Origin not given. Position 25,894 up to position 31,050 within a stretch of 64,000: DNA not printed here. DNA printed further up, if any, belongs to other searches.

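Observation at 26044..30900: Architecture of the 1618-aa protein: N-terminal beta-rich domain, ~380-aa coiled coil, C-terminal AAA+ core with non-canonical Walker B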

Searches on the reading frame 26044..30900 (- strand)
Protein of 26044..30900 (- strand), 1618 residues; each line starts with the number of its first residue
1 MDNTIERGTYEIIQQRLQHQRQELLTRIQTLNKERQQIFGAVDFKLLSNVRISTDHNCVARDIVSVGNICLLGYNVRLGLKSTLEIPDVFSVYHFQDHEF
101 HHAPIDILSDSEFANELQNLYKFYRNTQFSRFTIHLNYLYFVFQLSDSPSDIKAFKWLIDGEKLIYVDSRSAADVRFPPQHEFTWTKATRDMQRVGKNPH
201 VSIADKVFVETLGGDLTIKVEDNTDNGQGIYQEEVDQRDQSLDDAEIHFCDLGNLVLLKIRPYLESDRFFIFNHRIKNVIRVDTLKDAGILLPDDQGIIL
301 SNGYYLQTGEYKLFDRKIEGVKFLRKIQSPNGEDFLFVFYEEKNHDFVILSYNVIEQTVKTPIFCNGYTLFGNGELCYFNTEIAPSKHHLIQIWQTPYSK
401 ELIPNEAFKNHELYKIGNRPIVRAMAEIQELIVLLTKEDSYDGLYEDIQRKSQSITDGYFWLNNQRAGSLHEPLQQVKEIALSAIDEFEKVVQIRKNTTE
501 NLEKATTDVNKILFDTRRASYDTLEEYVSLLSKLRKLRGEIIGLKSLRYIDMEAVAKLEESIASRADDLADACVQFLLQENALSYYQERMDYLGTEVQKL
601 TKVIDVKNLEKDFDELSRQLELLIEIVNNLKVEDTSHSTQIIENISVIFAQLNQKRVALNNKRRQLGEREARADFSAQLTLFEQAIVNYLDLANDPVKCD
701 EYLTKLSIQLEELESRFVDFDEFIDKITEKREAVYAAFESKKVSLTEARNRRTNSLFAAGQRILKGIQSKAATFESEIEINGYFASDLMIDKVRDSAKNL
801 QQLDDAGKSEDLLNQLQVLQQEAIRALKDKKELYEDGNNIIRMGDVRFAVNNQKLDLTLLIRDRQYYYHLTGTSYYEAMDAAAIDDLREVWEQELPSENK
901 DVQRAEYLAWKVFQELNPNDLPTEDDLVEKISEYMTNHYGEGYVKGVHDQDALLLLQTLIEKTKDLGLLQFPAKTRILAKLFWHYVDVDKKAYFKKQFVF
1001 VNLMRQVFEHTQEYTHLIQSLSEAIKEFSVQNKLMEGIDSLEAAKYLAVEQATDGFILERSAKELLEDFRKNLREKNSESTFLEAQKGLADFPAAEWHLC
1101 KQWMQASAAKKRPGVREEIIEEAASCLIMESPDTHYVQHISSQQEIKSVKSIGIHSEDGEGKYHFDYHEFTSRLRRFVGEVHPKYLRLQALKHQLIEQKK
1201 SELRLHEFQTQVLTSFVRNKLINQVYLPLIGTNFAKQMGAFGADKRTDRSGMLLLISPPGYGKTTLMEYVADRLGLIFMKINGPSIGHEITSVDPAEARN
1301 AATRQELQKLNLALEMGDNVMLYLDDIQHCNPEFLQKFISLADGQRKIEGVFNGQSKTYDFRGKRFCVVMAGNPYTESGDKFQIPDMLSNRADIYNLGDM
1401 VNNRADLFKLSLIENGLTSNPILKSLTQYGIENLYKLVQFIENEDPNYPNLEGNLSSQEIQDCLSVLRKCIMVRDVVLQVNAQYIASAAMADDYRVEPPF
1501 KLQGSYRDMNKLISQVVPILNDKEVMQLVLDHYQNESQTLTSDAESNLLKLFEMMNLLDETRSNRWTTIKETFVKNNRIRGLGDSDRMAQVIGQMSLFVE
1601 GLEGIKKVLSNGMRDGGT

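Call 5: search_protein_families(library=pfam, proteins=[window:26044-30900:-], max_evalue=0.01)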
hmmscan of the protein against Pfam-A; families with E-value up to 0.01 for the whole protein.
window:26044-30900:- (1618 aa): 6 families
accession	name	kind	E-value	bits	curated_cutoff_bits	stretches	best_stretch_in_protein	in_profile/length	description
PF12458.13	DUF3686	-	1.1e-183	611.3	25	1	23-460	1-448/448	ATPase involved in DNA repair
PF25472.1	DUF7902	-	4.7e-25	88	26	1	581-665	1-85/85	Domain of unknown function (DUF7902)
PF00004.35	AAA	-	1.9e-07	32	21.2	1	1253-1373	1-109/131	ATPase family associated with various cellular activities (AAA)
PF07728.20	AAA_5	-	9.7e-07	29.3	22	1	1253-1376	2-125/139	AAA domain (dynein-related subfamily)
PF13401.12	AAA_22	-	5.5e-06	27.2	27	1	1249-1355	4-123/130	AAA domain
PF05496.18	RuvB_N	-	0.00094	19.4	27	1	1242-1288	25-71/159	Holliday junction DNA helicase RuvB P-loop domain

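Call 6: search_protein_families(library=ncbifam, proteins=[window:26044-30900:-], max_evalue=0.01)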
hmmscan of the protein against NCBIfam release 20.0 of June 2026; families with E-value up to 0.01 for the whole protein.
window:26044-30900:- (1618 aa): 3 families
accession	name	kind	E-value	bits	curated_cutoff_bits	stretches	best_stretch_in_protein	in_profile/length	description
NF000868.0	PRK00080.1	equivalog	0.00048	19.1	282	1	1242-1288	43-89/330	Holliday junction branch migration DNA helicase RuvB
TIGR00635.1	ruvB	equivalog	0.0023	17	299.05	1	1243-1286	23-66/305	Holliday junction branch migration DNA helicase RuvB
TIGR01243.1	CDC48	subfamily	0.003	15.9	802.65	1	1253-1287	215-249/733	CDC48 family AAA ATPase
